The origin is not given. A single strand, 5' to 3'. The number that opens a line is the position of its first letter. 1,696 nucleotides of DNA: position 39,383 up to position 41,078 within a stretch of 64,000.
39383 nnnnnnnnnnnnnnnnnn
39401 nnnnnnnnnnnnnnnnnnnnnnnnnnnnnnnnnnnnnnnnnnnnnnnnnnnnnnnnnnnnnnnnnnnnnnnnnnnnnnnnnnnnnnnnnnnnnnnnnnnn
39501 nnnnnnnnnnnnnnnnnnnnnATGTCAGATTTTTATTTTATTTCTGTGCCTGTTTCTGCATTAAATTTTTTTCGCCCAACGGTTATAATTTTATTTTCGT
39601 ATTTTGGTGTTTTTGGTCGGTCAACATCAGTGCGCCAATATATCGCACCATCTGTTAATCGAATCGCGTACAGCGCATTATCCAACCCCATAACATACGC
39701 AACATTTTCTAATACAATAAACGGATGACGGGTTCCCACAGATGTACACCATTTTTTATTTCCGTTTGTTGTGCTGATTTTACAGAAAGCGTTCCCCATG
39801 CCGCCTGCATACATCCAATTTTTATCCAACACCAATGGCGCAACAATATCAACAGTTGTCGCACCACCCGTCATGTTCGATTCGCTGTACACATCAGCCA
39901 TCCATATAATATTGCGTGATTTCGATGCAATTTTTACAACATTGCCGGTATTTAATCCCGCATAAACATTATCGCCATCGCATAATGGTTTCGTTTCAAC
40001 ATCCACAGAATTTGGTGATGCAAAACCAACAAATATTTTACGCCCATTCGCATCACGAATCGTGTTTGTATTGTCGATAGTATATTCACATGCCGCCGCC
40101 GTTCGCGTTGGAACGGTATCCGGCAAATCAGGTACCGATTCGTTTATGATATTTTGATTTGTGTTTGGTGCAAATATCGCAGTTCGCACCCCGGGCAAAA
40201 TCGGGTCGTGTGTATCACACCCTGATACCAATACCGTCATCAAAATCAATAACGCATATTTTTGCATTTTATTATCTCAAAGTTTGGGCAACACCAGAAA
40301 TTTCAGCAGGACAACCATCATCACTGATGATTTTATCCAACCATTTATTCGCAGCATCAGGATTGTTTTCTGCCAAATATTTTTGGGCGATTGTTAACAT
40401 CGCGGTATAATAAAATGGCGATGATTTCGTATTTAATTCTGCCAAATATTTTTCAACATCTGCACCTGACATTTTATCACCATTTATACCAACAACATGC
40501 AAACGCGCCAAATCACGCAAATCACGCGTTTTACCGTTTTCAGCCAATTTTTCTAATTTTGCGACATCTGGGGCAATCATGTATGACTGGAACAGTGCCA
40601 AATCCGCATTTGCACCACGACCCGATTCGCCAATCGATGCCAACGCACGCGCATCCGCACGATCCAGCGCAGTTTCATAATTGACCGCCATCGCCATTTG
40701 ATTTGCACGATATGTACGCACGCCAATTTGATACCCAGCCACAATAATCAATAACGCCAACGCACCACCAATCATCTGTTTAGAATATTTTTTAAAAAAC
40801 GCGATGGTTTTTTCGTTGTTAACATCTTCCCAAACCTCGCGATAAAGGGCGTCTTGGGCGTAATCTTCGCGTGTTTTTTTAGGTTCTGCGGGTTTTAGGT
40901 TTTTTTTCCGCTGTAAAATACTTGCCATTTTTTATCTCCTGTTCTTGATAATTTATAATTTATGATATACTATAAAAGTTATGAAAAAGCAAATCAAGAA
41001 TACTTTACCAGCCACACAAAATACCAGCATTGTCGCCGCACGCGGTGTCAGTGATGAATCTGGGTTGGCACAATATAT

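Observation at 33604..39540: Orphan VirB8-VirB9-VirB10-like T4SS core module inserted beside tRNA-Trp/secE-nusG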

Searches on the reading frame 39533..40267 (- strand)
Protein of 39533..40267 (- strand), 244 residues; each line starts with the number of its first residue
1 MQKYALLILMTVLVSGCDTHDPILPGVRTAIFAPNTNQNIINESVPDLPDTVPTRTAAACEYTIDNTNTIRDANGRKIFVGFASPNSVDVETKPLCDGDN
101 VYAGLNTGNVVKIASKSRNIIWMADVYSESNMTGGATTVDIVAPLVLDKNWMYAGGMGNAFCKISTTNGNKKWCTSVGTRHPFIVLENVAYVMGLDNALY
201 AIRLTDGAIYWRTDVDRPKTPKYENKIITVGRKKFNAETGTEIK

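Call 4: search_protein_families(library=pfam, proteins=[window:39533-40267:-], max_evalue=0.1)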
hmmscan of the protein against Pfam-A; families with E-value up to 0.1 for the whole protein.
window:39533-40267:- (244 aa): 2 families
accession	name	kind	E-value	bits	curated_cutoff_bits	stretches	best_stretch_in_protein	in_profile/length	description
PF13360.13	PQQ_2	-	2.4e-12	47.5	27.6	1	88-213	108-233/233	Outer membrane protein assembly factor BamB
PF13570.13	Beta-prop_ACSF4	-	1.1e-05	25.4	133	1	90-218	51-176/329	Beta-alanine-activating enzyme, beta-propeller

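Call 5: search_protein_families(library=ncbifam, proteins=[window:39533-40267:-], max_evalue=0.1)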
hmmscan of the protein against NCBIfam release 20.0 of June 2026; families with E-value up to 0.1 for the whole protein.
window:39533-40267:- (244 aa): 4 families
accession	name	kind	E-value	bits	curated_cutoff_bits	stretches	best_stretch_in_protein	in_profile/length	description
TIGR03300.1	assembly_YfgL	equivalog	1.5e-10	40.3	285.2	1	92-214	184-306/377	outer membrane protein assembly factor BamB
NF008351.0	PRK11138.1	equivalog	3.1e-08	32.5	423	1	93-219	64-192/394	outer membrane protein assembly factor BamB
TIGR03075.1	PQQ_enz_alc_DH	subfamily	0.029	13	480.05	0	183-220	65-102/530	PQQ-dependent dehydrogenase, methanol/ethanol family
NF040673.1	PLuB_PQQ_rpt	exception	0.072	12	250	0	192-237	304-351/395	PLuB system PQQ-binding repeat protein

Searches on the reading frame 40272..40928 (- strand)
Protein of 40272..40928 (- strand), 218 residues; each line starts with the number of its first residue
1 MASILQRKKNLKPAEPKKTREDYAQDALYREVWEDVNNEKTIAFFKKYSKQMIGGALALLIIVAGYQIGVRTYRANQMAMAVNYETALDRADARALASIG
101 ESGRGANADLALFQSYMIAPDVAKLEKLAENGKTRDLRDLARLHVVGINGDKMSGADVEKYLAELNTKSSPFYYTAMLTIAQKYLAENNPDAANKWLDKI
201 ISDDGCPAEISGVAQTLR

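Call 4: search_protein_families(library=pfam, proteins=[window:40272-40928:-], max_evalue=0.1)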
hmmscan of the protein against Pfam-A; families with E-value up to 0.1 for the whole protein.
window:40272-40928:- (218 aa): 3 families
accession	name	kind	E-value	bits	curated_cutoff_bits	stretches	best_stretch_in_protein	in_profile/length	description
PF10858.15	DUF2659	-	1.6e-06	28.4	27.7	1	153-208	148-203/216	Protein of unknown function (DUF2659)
PF09976.15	TPR_21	-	0.00015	22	25.5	1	43-152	2-126/193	Tetratricopeptide repeat-like domain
PF10971.13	DUF2773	-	0.038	14.6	25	0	116-142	48-74/81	Protein of unknown function (DUF2773)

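Call 5: search_protein_families(library=ncbifam, proteins=[window:40272-40928:-], max_evalue=0.1)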
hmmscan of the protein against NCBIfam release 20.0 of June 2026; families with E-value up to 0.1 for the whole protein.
window:40272-40928:- (218 aa): 1 family
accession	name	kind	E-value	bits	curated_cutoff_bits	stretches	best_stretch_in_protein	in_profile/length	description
NF000598.1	PRK00015.2-2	equivalog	0.048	13.3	273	1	80-129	6-54/203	ribonuclease HII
